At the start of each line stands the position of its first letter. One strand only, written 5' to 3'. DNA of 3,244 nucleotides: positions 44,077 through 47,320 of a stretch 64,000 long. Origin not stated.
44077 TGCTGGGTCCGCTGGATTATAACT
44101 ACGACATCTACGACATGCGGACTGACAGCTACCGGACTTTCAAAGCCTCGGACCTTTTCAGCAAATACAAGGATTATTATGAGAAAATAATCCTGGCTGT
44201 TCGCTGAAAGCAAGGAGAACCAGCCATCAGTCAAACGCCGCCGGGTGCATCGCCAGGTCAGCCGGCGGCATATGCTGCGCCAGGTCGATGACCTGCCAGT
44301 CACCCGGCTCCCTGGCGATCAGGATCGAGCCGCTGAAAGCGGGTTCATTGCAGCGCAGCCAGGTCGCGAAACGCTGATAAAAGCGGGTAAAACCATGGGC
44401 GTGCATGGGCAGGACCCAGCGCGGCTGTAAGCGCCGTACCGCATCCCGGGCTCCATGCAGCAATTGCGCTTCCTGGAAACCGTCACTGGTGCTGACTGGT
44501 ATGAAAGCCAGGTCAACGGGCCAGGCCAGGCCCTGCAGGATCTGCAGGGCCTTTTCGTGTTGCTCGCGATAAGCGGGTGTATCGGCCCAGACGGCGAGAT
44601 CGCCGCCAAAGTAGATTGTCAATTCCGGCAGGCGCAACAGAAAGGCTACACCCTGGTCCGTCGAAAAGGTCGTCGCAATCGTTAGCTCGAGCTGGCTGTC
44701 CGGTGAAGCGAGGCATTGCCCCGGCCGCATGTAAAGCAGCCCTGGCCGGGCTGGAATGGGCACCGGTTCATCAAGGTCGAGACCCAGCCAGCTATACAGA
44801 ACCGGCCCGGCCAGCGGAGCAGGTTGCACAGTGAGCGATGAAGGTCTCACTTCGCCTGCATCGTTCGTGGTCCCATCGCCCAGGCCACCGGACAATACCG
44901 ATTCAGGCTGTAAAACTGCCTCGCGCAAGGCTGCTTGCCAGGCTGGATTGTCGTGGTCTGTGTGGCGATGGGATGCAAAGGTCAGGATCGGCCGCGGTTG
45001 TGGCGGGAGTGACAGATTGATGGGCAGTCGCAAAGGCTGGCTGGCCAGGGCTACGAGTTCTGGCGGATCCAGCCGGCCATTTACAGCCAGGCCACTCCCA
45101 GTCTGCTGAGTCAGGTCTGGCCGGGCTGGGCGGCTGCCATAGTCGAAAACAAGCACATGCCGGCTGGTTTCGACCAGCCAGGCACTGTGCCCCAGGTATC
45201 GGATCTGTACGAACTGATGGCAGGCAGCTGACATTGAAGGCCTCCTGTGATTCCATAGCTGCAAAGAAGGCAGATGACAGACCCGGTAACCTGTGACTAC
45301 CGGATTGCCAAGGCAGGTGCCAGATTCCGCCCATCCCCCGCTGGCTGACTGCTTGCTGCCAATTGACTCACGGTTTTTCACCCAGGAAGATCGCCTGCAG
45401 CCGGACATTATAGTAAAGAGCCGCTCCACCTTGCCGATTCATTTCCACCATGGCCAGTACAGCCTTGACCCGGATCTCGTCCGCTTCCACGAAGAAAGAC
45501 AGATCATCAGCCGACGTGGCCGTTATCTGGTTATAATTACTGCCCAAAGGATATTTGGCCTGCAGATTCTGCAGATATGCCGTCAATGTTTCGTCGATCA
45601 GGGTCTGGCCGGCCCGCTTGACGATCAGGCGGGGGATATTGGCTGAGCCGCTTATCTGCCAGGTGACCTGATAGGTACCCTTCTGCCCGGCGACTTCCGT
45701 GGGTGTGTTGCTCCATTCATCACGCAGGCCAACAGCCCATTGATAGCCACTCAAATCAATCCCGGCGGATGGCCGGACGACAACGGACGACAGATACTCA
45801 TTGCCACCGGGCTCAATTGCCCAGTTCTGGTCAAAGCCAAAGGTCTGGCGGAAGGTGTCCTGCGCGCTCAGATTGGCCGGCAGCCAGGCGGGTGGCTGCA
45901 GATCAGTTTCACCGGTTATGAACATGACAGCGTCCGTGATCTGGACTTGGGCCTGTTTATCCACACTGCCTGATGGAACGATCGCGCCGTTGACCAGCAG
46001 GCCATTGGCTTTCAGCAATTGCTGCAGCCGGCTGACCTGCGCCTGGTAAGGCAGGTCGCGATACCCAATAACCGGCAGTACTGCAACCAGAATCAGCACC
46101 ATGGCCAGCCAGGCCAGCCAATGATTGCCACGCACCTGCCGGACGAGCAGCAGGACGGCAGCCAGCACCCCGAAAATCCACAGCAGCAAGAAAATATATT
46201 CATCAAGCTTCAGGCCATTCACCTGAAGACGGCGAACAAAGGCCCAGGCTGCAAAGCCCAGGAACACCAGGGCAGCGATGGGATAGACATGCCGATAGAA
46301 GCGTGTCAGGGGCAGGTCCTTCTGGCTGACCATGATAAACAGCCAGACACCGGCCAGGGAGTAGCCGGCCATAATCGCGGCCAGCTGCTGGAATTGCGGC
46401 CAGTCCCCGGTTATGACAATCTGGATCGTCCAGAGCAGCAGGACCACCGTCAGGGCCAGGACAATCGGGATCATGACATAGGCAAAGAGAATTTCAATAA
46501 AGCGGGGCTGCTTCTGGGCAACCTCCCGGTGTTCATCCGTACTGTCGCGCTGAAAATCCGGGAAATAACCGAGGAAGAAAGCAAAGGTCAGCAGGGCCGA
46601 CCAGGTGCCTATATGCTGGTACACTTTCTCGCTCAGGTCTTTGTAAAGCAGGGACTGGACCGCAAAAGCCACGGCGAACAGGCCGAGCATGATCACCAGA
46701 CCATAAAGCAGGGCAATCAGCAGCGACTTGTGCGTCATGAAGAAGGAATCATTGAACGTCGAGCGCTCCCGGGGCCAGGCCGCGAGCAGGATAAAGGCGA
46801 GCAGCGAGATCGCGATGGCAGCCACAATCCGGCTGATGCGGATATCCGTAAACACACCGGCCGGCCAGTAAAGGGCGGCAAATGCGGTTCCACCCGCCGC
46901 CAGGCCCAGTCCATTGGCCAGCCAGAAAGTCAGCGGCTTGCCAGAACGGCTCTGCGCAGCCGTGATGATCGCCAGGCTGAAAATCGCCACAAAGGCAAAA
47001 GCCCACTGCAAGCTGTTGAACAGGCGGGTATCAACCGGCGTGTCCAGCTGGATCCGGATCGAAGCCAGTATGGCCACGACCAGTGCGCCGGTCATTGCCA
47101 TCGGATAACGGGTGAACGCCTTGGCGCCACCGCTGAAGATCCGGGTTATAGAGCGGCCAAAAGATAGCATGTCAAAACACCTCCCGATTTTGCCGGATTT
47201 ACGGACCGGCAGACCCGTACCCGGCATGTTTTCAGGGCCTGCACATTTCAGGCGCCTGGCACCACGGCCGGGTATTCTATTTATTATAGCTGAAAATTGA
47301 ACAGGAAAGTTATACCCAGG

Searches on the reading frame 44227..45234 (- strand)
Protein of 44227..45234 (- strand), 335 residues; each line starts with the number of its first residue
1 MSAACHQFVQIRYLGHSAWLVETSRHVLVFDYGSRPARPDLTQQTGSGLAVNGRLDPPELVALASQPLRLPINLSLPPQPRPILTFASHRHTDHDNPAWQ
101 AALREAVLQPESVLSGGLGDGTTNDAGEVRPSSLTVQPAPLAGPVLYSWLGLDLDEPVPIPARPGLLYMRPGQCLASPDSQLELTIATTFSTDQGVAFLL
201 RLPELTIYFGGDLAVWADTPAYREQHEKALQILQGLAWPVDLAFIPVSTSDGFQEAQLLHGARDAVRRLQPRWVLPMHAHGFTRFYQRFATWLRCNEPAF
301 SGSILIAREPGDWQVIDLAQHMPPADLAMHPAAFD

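Call 67: search_protein_families(library=ncbifam, proteins=[window:44227-45234:-], max_evalue=0.001)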
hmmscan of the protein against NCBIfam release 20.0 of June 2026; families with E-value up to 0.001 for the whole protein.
window:44227-45234:- (335 aa): 1 family
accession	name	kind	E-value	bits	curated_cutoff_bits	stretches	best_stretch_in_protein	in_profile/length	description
NF001911.0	PRK00685.1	equivalog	0.00019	21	144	0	194-288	125-203/228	metal-dependent hydrolase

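Call 68: search_protein_families(library=pfam, proteins=[window:44227-45234:-], max_evalue=0.001)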
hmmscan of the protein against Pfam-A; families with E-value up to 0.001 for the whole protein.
window:44227-45234:- (335 aa): 1 family
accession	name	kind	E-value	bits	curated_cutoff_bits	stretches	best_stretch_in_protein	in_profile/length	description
PF13483.12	Lactamase_B_3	-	3.1e-09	37.4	24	0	10-98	1-53/160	Beta-lactamase superfamily domain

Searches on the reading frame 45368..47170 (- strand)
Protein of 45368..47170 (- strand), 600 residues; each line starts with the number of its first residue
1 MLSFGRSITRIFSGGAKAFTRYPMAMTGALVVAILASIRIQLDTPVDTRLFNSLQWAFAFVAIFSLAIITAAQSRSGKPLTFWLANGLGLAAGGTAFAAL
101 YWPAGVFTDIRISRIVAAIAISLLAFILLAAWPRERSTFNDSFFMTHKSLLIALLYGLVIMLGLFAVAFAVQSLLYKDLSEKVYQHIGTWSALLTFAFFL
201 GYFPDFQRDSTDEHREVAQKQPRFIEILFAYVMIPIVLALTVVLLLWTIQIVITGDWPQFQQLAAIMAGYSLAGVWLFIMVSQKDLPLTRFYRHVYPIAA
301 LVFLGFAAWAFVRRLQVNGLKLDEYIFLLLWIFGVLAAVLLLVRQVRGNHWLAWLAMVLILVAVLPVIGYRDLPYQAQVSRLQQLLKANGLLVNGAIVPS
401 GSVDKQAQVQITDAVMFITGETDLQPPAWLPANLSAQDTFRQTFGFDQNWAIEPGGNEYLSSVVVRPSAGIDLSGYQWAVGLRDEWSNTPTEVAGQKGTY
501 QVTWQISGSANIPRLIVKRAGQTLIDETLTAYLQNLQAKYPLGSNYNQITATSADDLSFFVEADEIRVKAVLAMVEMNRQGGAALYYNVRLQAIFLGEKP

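Call 67: search_protein_families(library=ncbifam, proteins=[window:45368-47170:-], max_evalue=0.001)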
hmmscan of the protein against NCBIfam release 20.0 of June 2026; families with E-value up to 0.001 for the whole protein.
window:45368-47170:- (600 aa): 0 families

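Call 68: search_protein_families(library=pfam, proteins=[window:45368-47170:-], max_evalue=0.001)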
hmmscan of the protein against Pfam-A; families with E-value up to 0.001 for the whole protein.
window:45368-47170:- (600 aa): 2 families
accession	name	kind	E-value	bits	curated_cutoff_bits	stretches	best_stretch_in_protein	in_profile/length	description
PF13687.11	DUF4153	-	2.5e-05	24.1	27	1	30-383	5-349/373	Domain of unknown function (DUF4153)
PF02322.20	Cyt_bd_oxida_II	-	0.00094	19.1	35.6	0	265-378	162-262/302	Cytochrome bd terminal oxidase subunit II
